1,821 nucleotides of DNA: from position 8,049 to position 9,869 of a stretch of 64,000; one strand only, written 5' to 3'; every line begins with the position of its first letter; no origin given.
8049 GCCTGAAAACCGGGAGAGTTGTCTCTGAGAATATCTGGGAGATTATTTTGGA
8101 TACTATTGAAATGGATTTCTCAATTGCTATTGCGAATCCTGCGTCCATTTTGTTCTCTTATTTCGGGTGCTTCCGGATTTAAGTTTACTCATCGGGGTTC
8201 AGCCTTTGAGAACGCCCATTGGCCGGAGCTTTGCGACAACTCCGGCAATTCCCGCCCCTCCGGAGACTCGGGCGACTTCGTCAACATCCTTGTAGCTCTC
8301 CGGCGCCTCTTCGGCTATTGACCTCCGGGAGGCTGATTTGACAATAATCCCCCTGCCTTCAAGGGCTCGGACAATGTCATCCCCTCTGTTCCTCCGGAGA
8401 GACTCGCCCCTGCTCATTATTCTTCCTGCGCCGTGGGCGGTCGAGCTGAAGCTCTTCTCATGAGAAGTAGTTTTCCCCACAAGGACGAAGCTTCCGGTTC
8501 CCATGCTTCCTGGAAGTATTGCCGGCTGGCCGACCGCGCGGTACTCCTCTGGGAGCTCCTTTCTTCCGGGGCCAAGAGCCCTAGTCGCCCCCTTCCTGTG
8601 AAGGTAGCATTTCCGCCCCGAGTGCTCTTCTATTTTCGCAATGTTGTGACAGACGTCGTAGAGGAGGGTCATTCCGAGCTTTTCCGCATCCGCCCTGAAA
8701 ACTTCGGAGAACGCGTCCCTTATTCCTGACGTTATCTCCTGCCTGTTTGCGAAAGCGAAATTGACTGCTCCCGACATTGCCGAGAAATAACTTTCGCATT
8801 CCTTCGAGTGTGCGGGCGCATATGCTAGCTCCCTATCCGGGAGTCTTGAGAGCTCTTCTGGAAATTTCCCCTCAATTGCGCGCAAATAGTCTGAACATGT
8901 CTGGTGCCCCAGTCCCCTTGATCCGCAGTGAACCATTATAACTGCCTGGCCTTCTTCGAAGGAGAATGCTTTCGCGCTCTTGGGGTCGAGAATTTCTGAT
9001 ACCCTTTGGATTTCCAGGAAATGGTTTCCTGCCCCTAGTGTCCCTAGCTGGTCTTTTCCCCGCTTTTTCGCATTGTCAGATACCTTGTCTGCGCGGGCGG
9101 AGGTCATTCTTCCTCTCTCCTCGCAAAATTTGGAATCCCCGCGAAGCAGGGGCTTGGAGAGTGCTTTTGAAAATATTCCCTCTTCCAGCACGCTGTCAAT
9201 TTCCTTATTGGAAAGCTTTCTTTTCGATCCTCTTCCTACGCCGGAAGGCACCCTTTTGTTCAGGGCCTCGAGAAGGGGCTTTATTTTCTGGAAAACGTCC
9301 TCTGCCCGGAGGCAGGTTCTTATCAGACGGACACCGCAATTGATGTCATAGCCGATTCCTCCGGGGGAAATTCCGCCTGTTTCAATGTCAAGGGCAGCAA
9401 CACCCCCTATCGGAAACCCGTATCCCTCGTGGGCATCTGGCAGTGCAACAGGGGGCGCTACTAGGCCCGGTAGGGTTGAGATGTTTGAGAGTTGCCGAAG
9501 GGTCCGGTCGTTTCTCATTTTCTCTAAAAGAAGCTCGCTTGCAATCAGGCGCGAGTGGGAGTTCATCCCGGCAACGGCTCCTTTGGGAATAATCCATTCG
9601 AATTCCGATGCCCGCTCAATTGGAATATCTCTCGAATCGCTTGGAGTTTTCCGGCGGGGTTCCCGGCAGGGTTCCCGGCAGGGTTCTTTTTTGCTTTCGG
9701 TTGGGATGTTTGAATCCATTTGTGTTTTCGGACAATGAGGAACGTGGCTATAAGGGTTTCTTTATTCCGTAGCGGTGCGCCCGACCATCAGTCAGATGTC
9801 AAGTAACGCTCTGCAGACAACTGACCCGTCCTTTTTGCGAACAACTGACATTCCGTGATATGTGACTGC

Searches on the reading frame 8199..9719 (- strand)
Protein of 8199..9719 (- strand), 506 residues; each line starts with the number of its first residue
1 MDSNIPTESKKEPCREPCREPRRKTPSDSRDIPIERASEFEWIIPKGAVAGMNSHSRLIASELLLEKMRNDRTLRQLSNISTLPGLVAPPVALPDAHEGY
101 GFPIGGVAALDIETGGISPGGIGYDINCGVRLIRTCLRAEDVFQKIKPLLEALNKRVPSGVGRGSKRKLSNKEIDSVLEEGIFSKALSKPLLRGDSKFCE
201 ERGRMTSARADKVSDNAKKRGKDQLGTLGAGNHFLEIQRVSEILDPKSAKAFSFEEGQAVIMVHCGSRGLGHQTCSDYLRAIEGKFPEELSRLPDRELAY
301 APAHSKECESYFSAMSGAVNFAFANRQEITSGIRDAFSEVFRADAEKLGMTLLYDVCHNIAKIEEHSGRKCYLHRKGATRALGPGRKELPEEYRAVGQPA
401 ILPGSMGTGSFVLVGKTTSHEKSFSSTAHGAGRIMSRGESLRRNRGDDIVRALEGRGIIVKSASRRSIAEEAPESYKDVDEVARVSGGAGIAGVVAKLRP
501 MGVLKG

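Call 45: search_protein_families(library=ncbifam, proteins=[window:8199-9719:-], max_evalue=0.00001)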
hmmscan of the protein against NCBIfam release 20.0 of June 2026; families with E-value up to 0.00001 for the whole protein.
window:8199-9719:- (506 aa): 4 families
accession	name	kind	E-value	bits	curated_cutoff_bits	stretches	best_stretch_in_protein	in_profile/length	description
NF038162.1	RtcB_rel_intein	exception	4.6e-172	574.3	1150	2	127-506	578-961/961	intein-containing RtcB family protein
NF007153.0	PRK09588.1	equivalog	9.9e-52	176.2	407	2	212-505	116-372/379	RNA ligase RtcB family protein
TIGR03073.1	release_rtcB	hypoth_equivalog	2.3e-42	145.3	271.8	2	215-500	108-356/356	RNA ligase RtcB family protein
NF052663.1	RtcB_rel_intein2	exception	4.4e-32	111.7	1050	1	220-505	376-625/626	intein-containing RctB family protein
